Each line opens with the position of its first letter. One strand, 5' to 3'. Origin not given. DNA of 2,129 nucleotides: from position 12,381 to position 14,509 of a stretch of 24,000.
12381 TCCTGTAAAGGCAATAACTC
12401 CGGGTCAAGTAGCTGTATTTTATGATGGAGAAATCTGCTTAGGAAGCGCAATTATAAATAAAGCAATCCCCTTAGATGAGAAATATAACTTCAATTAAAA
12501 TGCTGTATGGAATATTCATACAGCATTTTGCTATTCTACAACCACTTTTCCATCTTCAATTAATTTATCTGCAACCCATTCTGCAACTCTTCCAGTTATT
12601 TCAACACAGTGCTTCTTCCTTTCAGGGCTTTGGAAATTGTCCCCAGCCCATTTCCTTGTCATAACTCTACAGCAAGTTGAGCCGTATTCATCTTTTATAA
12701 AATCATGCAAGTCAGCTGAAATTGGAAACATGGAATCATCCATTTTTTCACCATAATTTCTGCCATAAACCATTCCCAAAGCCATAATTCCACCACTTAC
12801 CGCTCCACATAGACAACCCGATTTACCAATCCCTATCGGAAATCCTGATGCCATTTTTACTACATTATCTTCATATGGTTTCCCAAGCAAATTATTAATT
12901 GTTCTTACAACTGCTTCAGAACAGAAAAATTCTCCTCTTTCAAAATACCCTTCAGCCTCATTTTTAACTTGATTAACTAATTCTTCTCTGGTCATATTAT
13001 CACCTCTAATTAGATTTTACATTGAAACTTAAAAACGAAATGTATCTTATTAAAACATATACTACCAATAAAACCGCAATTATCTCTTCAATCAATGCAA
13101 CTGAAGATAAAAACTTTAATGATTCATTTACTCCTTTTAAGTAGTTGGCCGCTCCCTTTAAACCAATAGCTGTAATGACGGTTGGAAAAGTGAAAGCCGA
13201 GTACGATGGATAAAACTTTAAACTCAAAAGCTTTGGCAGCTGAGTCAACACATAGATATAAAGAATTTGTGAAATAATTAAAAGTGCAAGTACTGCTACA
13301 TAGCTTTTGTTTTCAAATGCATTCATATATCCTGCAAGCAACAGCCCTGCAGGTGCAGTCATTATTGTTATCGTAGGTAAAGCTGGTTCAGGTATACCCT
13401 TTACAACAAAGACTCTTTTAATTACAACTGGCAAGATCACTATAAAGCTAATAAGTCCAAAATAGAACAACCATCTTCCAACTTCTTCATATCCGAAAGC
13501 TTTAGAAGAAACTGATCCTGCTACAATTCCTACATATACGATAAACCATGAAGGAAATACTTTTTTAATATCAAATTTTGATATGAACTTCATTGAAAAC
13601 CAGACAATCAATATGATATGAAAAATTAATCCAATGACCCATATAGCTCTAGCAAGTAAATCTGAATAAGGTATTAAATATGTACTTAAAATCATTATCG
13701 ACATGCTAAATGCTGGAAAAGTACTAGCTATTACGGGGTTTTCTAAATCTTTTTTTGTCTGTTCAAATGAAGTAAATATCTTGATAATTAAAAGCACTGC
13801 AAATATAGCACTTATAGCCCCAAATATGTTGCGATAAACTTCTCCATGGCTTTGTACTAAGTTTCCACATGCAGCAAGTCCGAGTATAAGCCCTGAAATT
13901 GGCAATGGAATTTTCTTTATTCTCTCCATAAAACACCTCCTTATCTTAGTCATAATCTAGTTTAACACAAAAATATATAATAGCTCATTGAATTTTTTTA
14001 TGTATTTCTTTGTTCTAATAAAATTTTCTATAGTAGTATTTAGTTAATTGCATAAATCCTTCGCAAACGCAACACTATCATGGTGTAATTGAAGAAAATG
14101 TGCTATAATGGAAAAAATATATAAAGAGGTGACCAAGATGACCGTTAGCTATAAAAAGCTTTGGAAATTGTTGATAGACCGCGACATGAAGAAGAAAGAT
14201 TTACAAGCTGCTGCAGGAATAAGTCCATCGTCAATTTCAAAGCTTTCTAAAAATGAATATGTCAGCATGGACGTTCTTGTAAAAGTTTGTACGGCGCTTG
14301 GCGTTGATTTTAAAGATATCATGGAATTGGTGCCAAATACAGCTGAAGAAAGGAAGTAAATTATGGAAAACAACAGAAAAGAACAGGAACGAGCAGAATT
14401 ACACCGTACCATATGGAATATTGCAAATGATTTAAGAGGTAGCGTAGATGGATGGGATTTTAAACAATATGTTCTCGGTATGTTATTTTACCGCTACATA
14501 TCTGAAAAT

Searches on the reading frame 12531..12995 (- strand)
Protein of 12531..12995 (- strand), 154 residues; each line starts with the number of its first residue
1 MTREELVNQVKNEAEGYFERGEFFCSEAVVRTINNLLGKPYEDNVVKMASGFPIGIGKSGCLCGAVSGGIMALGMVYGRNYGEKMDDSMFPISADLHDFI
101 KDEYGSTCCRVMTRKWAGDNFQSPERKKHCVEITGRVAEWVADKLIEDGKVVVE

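Call 31: search_protein_families(library=pfam, proteins=[window:12531-12995:-], max_evalue=0.001)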
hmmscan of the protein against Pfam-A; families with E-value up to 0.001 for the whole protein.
window:12531-12995:- (154 aa): 1 family
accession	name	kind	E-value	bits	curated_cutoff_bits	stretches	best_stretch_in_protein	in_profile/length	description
PF09719.15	C_GCAxxG_C_C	-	5.2e-30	104.4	27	1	23-143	1-117/118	Putative redox-active protein (C_GCAxxG_C_C)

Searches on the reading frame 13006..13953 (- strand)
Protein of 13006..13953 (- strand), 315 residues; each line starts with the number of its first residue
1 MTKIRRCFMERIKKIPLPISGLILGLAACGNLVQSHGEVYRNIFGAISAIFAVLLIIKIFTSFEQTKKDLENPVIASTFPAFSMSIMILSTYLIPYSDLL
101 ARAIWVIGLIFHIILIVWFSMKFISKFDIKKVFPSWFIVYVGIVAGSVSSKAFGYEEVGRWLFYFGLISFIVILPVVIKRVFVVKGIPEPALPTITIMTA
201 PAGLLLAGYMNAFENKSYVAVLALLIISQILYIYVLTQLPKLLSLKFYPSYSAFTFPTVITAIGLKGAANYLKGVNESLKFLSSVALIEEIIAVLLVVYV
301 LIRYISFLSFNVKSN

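Call 31: search_protein_families(library=pfam, proteins=[window:13006-13953:-], max_evalue=0.001)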
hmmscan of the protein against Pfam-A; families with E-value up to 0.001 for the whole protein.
window:13006-13953:- (315 aa): 1 family
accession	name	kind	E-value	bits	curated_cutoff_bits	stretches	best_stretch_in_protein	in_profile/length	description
PF03595.22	SLAC1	-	5.4e-23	82.1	27.9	1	37-304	33-330/331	Voltage-dependent anion channel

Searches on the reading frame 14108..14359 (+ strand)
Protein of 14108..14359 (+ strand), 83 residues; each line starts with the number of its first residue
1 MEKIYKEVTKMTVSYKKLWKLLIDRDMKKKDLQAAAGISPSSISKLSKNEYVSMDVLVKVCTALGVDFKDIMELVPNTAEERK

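Call 31: search_protein_families(library=pfam, proteins=[window:14108-14359:+], max_evalue=0.001)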
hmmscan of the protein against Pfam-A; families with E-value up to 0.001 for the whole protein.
window:14108-14359:+ (83 aa): 2 families
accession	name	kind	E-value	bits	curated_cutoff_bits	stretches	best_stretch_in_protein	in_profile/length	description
PF13443.12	HTH_26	-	8.8e-21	74.4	22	1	17-76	1-62/63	Cro/C1-type HTH DNA-binding domain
PF01381.28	HTH_3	-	6.5e-08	32.9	23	1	22-70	5-54/55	Helix-turn-helix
